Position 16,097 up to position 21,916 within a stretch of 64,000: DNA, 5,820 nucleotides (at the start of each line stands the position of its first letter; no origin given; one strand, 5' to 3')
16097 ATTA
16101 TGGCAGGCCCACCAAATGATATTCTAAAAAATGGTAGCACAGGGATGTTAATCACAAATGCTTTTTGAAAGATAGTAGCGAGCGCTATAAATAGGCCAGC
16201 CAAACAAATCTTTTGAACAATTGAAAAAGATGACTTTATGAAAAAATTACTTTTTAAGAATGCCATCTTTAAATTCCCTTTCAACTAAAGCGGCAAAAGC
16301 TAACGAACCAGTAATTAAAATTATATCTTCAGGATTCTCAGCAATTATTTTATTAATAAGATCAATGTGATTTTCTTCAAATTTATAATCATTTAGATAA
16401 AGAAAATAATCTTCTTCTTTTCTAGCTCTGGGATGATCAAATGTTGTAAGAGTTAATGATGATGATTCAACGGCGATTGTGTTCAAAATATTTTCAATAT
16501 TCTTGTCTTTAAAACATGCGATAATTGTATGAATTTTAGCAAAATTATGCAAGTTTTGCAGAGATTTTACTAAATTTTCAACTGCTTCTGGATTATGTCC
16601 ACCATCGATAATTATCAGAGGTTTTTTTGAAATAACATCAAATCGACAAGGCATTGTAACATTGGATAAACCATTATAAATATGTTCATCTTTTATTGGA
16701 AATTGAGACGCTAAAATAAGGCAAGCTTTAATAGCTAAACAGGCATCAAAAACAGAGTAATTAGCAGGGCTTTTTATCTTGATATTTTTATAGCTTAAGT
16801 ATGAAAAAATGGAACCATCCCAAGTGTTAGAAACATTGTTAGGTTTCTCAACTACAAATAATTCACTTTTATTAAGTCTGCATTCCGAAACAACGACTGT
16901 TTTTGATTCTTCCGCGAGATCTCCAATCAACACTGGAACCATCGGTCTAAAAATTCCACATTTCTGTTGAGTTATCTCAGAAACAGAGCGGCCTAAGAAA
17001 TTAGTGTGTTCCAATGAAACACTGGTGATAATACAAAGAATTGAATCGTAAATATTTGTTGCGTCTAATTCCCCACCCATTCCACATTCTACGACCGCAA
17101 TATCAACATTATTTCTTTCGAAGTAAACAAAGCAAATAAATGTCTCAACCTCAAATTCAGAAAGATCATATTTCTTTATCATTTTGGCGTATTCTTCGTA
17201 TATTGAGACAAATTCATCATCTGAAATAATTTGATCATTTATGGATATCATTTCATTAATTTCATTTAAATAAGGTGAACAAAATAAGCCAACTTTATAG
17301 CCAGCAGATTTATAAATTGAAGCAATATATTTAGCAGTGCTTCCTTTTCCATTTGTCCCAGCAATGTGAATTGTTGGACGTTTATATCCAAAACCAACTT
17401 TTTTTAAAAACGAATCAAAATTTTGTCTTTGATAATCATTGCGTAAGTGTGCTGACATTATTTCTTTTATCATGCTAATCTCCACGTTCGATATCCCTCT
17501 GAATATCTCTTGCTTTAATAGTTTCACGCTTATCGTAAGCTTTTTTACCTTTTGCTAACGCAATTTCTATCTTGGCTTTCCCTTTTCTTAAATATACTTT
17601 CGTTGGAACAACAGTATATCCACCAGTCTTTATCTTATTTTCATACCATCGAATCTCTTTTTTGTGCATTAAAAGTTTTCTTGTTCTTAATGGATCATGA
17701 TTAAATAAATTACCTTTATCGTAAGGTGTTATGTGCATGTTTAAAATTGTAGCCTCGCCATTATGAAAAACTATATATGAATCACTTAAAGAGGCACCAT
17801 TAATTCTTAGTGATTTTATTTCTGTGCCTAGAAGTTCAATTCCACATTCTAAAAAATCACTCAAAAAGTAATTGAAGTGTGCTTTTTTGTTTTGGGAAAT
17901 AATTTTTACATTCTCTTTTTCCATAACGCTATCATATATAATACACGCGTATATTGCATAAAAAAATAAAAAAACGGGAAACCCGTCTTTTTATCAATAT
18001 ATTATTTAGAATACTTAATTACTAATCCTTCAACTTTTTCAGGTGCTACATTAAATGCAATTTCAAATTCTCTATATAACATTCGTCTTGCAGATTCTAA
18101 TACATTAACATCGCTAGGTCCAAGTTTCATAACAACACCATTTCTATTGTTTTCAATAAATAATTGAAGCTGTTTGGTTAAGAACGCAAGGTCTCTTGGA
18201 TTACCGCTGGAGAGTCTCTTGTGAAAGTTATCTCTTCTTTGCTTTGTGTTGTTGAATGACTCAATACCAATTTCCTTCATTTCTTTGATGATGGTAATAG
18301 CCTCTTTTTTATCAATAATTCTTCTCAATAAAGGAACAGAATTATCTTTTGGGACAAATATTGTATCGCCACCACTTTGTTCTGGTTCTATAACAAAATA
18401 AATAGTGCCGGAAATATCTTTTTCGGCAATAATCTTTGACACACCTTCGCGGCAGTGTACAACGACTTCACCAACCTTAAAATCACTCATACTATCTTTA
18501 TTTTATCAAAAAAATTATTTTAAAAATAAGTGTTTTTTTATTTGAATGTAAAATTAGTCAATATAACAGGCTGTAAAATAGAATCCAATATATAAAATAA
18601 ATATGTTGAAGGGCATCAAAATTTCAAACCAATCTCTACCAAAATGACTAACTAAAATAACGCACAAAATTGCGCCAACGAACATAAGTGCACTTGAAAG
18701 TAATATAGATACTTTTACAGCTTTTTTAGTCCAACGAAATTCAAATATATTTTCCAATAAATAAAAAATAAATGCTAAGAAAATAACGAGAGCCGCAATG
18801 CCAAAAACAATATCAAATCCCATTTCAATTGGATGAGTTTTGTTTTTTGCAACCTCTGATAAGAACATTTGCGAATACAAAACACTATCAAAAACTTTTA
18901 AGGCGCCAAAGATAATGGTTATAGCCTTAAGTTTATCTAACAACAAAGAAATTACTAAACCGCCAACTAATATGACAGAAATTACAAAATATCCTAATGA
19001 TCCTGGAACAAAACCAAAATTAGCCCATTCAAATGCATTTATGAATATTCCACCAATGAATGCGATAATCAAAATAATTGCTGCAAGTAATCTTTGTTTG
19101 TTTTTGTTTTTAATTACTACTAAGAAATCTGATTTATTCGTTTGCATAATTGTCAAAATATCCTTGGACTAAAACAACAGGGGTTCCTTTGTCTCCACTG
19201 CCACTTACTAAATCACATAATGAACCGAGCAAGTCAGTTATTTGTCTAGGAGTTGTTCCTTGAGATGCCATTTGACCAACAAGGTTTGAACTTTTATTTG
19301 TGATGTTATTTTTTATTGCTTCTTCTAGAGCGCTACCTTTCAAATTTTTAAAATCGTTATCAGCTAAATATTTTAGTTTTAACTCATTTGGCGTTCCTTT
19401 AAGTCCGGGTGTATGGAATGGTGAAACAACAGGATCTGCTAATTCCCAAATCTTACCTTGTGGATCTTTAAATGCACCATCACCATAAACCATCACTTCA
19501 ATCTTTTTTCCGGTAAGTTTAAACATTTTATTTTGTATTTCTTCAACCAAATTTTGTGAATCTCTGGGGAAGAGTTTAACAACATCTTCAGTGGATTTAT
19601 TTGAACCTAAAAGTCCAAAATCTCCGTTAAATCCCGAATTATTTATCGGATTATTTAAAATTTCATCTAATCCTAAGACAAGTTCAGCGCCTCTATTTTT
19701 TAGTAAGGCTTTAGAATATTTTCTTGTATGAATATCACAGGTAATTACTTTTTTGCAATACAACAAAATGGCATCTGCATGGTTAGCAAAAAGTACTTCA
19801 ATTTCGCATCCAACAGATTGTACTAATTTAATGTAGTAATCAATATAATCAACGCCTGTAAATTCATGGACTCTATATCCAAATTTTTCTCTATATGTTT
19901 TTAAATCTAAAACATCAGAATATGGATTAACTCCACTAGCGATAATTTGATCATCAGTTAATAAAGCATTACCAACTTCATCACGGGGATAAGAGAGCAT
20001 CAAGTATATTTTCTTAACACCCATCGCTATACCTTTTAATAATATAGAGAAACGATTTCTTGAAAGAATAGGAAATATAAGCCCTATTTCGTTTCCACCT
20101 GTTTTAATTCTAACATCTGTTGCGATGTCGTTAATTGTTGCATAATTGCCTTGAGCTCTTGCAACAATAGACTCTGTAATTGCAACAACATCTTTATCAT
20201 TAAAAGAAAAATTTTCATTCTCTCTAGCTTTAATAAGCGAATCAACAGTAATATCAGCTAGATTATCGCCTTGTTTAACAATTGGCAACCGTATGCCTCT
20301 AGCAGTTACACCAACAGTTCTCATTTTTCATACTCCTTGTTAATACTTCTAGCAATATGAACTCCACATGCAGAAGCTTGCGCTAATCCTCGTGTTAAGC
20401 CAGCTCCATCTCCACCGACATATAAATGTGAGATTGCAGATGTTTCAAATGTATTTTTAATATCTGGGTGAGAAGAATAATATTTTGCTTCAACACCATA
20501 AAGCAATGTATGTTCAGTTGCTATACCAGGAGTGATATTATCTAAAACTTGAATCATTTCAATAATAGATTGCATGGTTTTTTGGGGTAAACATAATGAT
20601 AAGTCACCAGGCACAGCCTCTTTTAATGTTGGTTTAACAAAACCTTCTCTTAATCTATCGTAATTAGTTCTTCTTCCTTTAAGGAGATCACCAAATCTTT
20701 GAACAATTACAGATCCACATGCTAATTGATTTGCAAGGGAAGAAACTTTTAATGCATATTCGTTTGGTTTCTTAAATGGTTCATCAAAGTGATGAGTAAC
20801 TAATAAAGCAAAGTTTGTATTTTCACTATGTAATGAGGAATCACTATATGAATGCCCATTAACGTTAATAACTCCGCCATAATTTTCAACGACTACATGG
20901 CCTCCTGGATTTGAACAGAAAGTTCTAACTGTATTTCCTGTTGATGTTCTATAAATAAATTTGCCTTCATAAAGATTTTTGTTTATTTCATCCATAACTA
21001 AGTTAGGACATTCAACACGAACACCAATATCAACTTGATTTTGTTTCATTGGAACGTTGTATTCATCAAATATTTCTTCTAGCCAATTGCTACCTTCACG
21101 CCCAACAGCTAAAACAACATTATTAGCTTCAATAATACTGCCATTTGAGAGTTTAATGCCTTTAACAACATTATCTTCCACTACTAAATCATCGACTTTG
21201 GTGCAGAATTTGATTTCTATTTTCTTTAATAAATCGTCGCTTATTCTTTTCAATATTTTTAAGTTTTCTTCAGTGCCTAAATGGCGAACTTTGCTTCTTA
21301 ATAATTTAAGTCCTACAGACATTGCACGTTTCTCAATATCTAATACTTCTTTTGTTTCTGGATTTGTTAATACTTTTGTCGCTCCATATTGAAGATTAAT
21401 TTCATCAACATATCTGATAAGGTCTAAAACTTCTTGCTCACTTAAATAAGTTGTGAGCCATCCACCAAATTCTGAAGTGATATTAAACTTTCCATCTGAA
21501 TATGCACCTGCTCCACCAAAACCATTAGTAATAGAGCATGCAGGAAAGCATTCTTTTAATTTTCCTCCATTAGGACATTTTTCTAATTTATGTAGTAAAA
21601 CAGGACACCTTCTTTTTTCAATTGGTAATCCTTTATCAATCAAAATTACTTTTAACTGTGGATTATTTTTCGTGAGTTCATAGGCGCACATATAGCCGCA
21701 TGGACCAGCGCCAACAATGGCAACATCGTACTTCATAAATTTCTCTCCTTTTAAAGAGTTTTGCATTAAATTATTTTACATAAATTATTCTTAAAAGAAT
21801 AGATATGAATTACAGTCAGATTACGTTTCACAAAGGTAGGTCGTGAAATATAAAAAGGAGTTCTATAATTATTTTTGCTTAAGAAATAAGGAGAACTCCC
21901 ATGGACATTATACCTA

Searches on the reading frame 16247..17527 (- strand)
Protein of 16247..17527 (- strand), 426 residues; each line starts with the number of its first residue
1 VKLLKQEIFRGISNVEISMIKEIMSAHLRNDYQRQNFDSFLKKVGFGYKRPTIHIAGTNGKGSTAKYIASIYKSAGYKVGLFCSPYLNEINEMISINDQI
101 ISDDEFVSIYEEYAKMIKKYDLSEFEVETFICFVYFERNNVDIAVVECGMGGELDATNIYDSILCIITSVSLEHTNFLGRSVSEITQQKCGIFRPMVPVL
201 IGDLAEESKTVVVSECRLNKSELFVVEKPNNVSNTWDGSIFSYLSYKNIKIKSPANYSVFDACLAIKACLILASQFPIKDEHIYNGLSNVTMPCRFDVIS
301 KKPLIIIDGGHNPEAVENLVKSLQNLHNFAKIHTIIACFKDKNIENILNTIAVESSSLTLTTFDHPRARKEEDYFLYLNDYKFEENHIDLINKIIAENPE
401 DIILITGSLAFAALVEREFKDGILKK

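Call 8: search_protein_families(library=pfam, proteins=[window:16247-17527:-], max_evalue=0.001)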
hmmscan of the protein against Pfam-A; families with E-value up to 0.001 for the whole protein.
window:16247-17527:- (426 aa): 2 families
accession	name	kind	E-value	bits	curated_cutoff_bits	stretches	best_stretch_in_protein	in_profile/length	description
PF02875.26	Mur_ligase_C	-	2.4e-13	51.5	28.4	1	295-408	2-126/127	Mur ligase, glutamate ligase domain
PF08245.18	Mur_ligase_M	-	4.7e-08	33.7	24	1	55-221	1-140/200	Mur ligase middle domain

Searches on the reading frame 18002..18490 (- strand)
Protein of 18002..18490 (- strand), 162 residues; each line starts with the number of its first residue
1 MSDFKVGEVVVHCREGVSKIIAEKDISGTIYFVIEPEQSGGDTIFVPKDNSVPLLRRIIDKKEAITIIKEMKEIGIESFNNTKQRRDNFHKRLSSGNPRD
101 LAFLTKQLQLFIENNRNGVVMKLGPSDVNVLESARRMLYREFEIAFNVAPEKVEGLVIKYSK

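Call 8: search_protein_families(library=pfam, proteins=[window:18002-18490:-], max_evalue=0.001)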
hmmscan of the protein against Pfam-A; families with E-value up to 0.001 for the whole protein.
window:18002-18490:- (162 aa): 2 families
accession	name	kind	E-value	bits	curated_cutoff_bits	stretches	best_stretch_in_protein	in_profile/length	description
PF02559.22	CarD_TRCF_RID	-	2.5e-07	31.1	23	1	4-58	1-56/57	CarD-like/TRCF RID domain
PF21095.3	CarD_C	-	0.00026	21.3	23.1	1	72-156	7-85/87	CarD, C-terminal domain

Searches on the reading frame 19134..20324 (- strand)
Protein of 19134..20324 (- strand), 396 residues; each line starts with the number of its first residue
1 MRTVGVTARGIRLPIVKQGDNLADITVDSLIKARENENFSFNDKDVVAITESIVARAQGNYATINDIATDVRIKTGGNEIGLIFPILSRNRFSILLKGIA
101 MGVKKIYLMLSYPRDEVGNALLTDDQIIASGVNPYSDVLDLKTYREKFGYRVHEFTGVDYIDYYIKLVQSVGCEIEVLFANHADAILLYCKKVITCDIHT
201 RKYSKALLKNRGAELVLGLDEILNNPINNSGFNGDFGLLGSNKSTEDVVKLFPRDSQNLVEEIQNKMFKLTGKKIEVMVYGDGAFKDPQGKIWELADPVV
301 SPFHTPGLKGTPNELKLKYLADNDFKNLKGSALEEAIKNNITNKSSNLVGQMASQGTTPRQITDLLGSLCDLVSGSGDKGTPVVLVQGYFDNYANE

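Call 8: search_protein_families(library=pfam, proteins=[window:19134-20324:-], max_evalue=0.001)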
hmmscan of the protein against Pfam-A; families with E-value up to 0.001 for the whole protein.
window:19134-20324:- (396 aa): 1 family
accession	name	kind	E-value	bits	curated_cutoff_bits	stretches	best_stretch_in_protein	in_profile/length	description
PF01996.21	F420_ligase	-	1.9e-55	188.2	25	1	10-388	1-218/218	F420-0:Gamma-glutamyl ligase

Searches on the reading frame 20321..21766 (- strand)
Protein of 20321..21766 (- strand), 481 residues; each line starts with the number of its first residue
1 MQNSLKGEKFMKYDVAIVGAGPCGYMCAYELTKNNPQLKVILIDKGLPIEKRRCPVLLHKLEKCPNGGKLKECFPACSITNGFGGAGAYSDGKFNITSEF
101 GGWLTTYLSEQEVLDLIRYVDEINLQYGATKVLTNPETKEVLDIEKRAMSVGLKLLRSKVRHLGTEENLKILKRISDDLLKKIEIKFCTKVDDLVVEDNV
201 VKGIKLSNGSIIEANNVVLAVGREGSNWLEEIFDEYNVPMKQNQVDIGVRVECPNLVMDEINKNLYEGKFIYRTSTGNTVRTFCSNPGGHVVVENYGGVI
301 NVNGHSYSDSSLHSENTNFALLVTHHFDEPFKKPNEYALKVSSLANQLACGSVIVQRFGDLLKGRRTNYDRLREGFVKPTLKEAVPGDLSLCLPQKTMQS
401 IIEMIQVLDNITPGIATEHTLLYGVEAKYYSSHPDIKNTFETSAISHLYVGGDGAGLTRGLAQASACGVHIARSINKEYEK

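Call 8: search_protein_families(library=pfam, proteins=[window:20321-21766:-], max_evalue=0.001)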
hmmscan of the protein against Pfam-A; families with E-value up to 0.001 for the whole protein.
window:20321-21766:- (481 aa): 11 families
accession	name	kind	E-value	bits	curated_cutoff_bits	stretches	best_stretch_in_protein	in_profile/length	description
PF21688.3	FAD-depend_C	-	7e-13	49.7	27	1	247-428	4-196/197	FAD-dependent protein, C-terminal domain-like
PF01134.28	GIDA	-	8.4e-11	42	22.1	0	384-477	299-385/391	Glucose inhibited division protein A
PF07992.20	Pyr_redox_2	-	1.1e-10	41.9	26.1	1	13-55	1-36/291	Pyridine nucleotide-disulphide oxidoreductase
PF01946.23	Thi4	-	2.4e-09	37.2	26.2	1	9-47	14-51/235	Thi4 family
PF00890.30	FAD_binding_2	-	9e-07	28.9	20.4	0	14-46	1-31/414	FAD binding domain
PF03486.20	HI0933_like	-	1.3e-06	28.4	50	1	14-46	2-32/244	HI0933-like protein Rossmann domain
PF01266.30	DAO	-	4.3e-06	26.9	27.9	1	14-46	1-31/353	FAD dependent oxidoreductase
PF13738.12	Pyr_redox_3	-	5.4e-05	23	30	0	17-46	2-30/305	Pyridine nucleotide-disulphide oxidoreductase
PF13450.12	NAD_binding_8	-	0.00011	22.9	21.9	0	17-46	1-28/68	NAD(P)-binding Rossmann-like domain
PF13454.12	NAD_binding_9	-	0.00021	21.7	21.8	0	16-45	1-32/155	FAD-NAD(P)-binding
PF05834.18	Lycopene_cycl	-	0.00021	20.9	23.4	1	14-46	1-33/380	Lycopene cyclase protein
